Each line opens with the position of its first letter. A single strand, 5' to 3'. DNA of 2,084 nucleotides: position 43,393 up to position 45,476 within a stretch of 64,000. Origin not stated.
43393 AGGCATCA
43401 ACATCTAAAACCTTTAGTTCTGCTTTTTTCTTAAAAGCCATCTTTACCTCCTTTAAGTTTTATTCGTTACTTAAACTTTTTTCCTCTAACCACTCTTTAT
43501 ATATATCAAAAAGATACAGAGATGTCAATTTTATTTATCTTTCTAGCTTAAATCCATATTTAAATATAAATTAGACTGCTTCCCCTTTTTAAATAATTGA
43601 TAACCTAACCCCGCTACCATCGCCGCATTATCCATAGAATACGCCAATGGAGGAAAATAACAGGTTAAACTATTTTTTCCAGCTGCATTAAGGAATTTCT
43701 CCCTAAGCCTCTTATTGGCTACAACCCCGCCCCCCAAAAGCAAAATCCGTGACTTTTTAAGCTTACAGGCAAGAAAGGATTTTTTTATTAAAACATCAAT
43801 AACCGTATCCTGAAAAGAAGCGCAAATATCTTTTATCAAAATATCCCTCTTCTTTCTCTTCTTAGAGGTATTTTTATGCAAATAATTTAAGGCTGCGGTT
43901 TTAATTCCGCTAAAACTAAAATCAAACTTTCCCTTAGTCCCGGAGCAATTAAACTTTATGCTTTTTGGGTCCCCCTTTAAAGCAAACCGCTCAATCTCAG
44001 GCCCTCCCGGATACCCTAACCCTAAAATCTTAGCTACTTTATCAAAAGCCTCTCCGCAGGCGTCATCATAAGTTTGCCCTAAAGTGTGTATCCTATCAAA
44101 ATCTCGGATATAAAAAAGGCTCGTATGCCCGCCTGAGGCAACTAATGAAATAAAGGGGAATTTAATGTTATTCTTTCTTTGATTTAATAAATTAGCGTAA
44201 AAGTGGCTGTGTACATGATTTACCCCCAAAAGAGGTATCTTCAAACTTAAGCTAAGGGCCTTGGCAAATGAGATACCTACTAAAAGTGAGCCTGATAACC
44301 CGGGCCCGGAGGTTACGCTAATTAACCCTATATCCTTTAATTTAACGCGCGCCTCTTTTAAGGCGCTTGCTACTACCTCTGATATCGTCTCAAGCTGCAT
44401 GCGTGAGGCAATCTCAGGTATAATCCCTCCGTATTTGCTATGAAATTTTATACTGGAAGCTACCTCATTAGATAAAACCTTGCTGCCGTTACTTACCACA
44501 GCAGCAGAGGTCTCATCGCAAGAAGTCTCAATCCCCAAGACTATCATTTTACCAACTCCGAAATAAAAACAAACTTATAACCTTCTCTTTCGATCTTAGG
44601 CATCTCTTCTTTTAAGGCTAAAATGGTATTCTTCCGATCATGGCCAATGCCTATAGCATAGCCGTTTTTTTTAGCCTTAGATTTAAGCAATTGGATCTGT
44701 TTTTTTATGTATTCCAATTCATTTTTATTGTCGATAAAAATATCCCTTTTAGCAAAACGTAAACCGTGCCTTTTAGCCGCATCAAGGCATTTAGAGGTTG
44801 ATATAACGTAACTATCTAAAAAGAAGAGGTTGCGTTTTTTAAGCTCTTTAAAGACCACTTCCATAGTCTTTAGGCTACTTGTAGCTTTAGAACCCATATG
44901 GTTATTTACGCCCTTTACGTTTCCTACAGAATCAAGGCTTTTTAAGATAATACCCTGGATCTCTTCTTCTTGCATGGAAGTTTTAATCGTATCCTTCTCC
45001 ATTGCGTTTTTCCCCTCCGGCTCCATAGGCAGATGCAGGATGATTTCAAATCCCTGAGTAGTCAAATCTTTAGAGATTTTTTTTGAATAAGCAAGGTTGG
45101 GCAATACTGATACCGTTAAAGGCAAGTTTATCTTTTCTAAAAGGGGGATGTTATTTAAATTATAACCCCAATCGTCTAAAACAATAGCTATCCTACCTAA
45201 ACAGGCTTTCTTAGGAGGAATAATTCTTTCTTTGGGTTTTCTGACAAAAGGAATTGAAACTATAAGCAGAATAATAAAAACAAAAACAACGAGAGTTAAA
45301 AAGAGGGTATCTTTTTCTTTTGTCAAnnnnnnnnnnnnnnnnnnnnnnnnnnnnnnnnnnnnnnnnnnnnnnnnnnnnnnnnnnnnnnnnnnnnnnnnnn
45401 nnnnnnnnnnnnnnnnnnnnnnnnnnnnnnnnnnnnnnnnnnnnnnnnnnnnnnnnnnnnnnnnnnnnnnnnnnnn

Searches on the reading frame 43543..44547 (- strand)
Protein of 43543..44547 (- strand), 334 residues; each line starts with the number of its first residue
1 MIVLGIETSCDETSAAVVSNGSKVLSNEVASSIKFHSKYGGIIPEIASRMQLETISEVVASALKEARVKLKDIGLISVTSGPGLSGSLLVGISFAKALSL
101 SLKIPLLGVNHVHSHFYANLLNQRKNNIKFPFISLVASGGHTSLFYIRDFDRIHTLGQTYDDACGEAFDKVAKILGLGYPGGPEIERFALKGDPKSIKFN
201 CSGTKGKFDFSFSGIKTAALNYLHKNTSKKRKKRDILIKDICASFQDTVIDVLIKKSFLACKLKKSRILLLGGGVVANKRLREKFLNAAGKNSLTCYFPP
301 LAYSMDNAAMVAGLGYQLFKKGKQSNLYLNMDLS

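Call 14: search_protein_families(library=pfam, max_evalue=0.00001, proteins=[window:43543-44547:-])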
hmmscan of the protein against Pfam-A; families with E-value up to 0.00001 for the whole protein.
window:43543-44547:- (334 aa): 1 family
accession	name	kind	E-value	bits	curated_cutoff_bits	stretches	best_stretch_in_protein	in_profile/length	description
PF00814.31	TsaD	-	9.5e-87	291.5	24.8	1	23-312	1-263/264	tRNA N6-adenosine threonylcarbamoyltransferase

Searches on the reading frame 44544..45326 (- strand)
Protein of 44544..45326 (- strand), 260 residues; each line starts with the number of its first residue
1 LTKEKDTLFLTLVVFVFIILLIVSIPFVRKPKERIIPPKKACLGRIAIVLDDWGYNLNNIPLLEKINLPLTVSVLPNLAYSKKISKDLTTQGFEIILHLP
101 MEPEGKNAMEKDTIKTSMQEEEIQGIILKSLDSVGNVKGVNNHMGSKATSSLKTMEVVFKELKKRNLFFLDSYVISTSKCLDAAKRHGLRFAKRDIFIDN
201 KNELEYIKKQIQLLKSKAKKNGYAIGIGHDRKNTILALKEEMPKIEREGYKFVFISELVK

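Call 15: search_protein_families(library=pfam, max_evalue=0.00001, proteins=[window:44544-45326:-])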
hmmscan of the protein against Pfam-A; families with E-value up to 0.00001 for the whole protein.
window:44544-45326:- (260 aa): 1 family
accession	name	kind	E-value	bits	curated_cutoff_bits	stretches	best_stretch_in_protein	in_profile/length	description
PF04748.18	Polysacc_deac_2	-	5.1e-69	232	27.5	1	48-259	1-212/212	Divergent polysaccharide deacetylase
